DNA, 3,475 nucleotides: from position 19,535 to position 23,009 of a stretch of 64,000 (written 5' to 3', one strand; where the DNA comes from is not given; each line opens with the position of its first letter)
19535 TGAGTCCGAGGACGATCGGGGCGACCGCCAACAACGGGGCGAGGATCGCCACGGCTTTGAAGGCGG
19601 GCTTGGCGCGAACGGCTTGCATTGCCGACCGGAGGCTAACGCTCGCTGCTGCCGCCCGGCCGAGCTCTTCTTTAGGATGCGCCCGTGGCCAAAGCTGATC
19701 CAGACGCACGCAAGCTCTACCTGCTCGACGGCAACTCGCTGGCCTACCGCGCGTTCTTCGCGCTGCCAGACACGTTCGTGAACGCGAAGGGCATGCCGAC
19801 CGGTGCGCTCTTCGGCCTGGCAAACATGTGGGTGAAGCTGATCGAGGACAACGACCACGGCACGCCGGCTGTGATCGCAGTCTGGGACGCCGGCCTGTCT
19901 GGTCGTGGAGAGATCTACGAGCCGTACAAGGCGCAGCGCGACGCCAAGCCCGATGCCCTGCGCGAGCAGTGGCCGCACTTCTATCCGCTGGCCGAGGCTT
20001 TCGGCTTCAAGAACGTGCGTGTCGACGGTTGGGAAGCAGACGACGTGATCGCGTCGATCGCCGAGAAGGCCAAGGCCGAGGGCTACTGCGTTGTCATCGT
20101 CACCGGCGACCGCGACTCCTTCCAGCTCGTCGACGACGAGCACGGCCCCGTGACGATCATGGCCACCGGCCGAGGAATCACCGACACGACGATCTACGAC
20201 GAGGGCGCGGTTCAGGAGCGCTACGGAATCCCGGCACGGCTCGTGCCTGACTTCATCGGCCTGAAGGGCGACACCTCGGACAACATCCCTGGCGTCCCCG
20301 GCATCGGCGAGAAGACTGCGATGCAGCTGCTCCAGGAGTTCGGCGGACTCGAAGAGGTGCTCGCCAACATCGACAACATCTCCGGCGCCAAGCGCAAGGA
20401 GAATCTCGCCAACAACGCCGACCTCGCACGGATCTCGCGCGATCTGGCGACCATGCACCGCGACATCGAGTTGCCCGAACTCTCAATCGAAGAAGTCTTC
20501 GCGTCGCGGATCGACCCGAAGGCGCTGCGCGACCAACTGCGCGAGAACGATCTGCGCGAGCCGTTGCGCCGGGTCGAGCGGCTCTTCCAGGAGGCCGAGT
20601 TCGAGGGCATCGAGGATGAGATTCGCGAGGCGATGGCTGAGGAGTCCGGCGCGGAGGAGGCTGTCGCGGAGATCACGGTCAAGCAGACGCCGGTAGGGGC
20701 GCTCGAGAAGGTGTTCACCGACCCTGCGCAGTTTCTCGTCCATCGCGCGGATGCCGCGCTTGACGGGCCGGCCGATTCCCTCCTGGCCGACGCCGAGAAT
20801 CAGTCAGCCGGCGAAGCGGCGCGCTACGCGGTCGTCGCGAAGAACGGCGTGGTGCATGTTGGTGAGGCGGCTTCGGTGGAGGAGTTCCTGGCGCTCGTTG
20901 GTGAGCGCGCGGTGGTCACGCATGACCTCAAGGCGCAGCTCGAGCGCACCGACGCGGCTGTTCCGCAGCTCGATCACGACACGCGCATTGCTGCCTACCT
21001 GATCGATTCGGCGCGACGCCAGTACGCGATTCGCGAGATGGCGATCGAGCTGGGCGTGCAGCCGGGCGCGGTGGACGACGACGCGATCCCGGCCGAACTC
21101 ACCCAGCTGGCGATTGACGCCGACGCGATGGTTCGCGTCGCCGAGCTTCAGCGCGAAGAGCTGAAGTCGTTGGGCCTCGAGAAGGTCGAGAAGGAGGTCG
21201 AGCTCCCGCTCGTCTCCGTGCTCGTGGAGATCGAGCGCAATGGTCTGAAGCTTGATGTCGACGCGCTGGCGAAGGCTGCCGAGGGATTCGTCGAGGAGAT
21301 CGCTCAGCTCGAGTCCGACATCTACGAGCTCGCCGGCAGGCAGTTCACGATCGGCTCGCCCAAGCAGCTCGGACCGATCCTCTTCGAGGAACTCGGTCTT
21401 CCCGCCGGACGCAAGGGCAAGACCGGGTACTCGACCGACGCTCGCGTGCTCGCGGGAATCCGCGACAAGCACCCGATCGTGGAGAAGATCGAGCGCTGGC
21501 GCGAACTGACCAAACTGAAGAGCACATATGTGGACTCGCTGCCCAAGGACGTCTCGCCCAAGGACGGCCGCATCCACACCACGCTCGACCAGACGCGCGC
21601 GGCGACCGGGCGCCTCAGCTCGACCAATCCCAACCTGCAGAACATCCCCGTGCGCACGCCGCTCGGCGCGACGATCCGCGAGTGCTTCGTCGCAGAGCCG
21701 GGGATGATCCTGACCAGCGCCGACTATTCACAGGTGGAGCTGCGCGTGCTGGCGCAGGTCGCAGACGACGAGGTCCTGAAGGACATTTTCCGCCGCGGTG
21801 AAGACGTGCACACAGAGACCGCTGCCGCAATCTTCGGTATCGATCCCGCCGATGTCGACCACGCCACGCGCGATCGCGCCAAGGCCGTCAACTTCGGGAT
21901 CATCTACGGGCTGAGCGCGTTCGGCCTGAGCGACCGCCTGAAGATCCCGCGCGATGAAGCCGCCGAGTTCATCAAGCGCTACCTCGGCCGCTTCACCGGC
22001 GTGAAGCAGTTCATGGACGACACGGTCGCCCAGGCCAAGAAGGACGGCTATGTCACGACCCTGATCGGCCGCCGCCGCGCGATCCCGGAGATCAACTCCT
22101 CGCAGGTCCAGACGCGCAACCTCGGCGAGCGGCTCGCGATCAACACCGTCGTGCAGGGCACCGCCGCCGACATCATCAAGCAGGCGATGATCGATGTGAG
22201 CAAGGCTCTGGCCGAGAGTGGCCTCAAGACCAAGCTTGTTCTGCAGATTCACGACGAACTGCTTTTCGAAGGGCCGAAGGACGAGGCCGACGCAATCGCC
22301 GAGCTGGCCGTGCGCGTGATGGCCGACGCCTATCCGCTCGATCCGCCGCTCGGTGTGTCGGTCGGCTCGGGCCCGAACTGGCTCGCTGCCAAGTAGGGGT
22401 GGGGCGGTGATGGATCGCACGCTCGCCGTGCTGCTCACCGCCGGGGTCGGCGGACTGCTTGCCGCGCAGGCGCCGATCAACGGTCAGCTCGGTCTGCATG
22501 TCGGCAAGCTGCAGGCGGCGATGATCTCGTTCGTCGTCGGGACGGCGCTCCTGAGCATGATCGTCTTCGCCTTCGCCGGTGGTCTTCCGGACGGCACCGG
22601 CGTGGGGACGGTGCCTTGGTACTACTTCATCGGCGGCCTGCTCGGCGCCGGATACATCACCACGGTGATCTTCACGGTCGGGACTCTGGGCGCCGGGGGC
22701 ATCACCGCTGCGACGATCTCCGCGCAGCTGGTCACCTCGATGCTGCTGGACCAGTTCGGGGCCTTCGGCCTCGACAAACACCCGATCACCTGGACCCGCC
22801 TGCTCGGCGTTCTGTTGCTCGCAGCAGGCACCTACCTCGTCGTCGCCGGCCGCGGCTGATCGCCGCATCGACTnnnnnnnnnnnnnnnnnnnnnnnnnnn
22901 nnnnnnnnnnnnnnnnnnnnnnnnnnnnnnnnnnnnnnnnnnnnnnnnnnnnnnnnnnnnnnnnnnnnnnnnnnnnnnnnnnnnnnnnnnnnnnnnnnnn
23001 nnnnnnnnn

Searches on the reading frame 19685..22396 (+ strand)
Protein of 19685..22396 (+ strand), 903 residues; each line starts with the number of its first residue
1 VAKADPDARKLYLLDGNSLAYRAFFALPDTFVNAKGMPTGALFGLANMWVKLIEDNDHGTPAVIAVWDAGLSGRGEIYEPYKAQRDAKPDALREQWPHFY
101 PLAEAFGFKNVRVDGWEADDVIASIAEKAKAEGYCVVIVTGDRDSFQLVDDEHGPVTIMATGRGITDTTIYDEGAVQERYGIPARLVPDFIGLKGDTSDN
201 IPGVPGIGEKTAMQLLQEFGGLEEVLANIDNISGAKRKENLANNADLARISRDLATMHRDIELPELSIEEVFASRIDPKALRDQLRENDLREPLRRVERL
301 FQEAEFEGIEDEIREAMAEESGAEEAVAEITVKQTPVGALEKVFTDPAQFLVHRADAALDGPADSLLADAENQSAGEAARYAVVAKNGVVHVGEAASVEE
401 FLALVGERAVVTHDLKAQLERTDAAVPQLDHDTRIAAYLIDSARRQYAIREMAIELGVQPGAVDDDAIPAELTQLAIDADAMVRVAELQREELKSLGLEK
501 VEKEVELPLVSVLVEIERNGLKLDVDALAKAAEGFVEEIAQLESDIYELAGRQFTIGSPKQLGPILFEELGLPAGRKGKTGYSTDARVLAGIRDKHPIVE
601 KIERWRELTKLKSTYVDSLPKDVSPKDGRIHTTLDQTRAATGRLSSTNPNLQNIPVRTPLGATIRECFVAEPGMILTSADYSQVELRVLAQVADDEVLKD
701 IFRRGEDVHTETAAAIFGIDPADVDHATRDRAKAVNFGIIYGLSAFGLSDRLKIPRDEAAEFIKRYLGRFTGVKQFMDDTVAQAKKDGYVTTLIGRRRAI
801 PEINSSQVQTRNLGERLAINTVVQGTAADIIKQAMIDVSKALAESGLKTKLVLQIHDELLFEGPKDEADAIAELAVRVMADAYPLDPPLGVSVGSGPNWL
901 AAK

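Call 6: search_protein_families(library=pfam, proteins=[window:19685-22396:+])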
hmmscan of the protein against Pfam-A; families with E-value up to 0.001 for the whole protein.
window:19685-22396:+ (903 aa): 3 families
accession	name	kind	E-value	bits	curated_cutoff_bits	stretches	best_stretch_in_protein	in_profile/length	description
PF00476.26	DNA_pol_A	-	6e-150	499.9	34.3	1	526-900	2-380/381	DNA polymerase family A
PF02739.22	5_3_exonuc_N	-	2.6e-46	157.8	34.3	1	10-181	1-164/164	5'-3' exonuclease, N-terminal resolvase-like domain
PF01367.25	5_3_exonuc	-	3e-29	101.8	40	1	184-265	3-84/97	5'-3' exonuclease, C-terminal SAM fold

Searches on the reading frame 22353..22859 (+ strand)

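Call 6: search_protein_families(library=pfam, proteins=[window:22353-22859:+])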
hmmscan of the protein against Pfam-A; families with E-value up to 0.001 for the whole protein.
window:22353-22859:+ (168 aa): 1 family
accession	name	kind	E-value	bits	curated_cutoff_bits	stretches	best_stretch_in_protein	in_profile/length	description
PF04657.19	DMT_YdcZ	-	1.8e-36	125.9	24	1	25-162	2-140/140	Putative inner membrane exporter, YdcZ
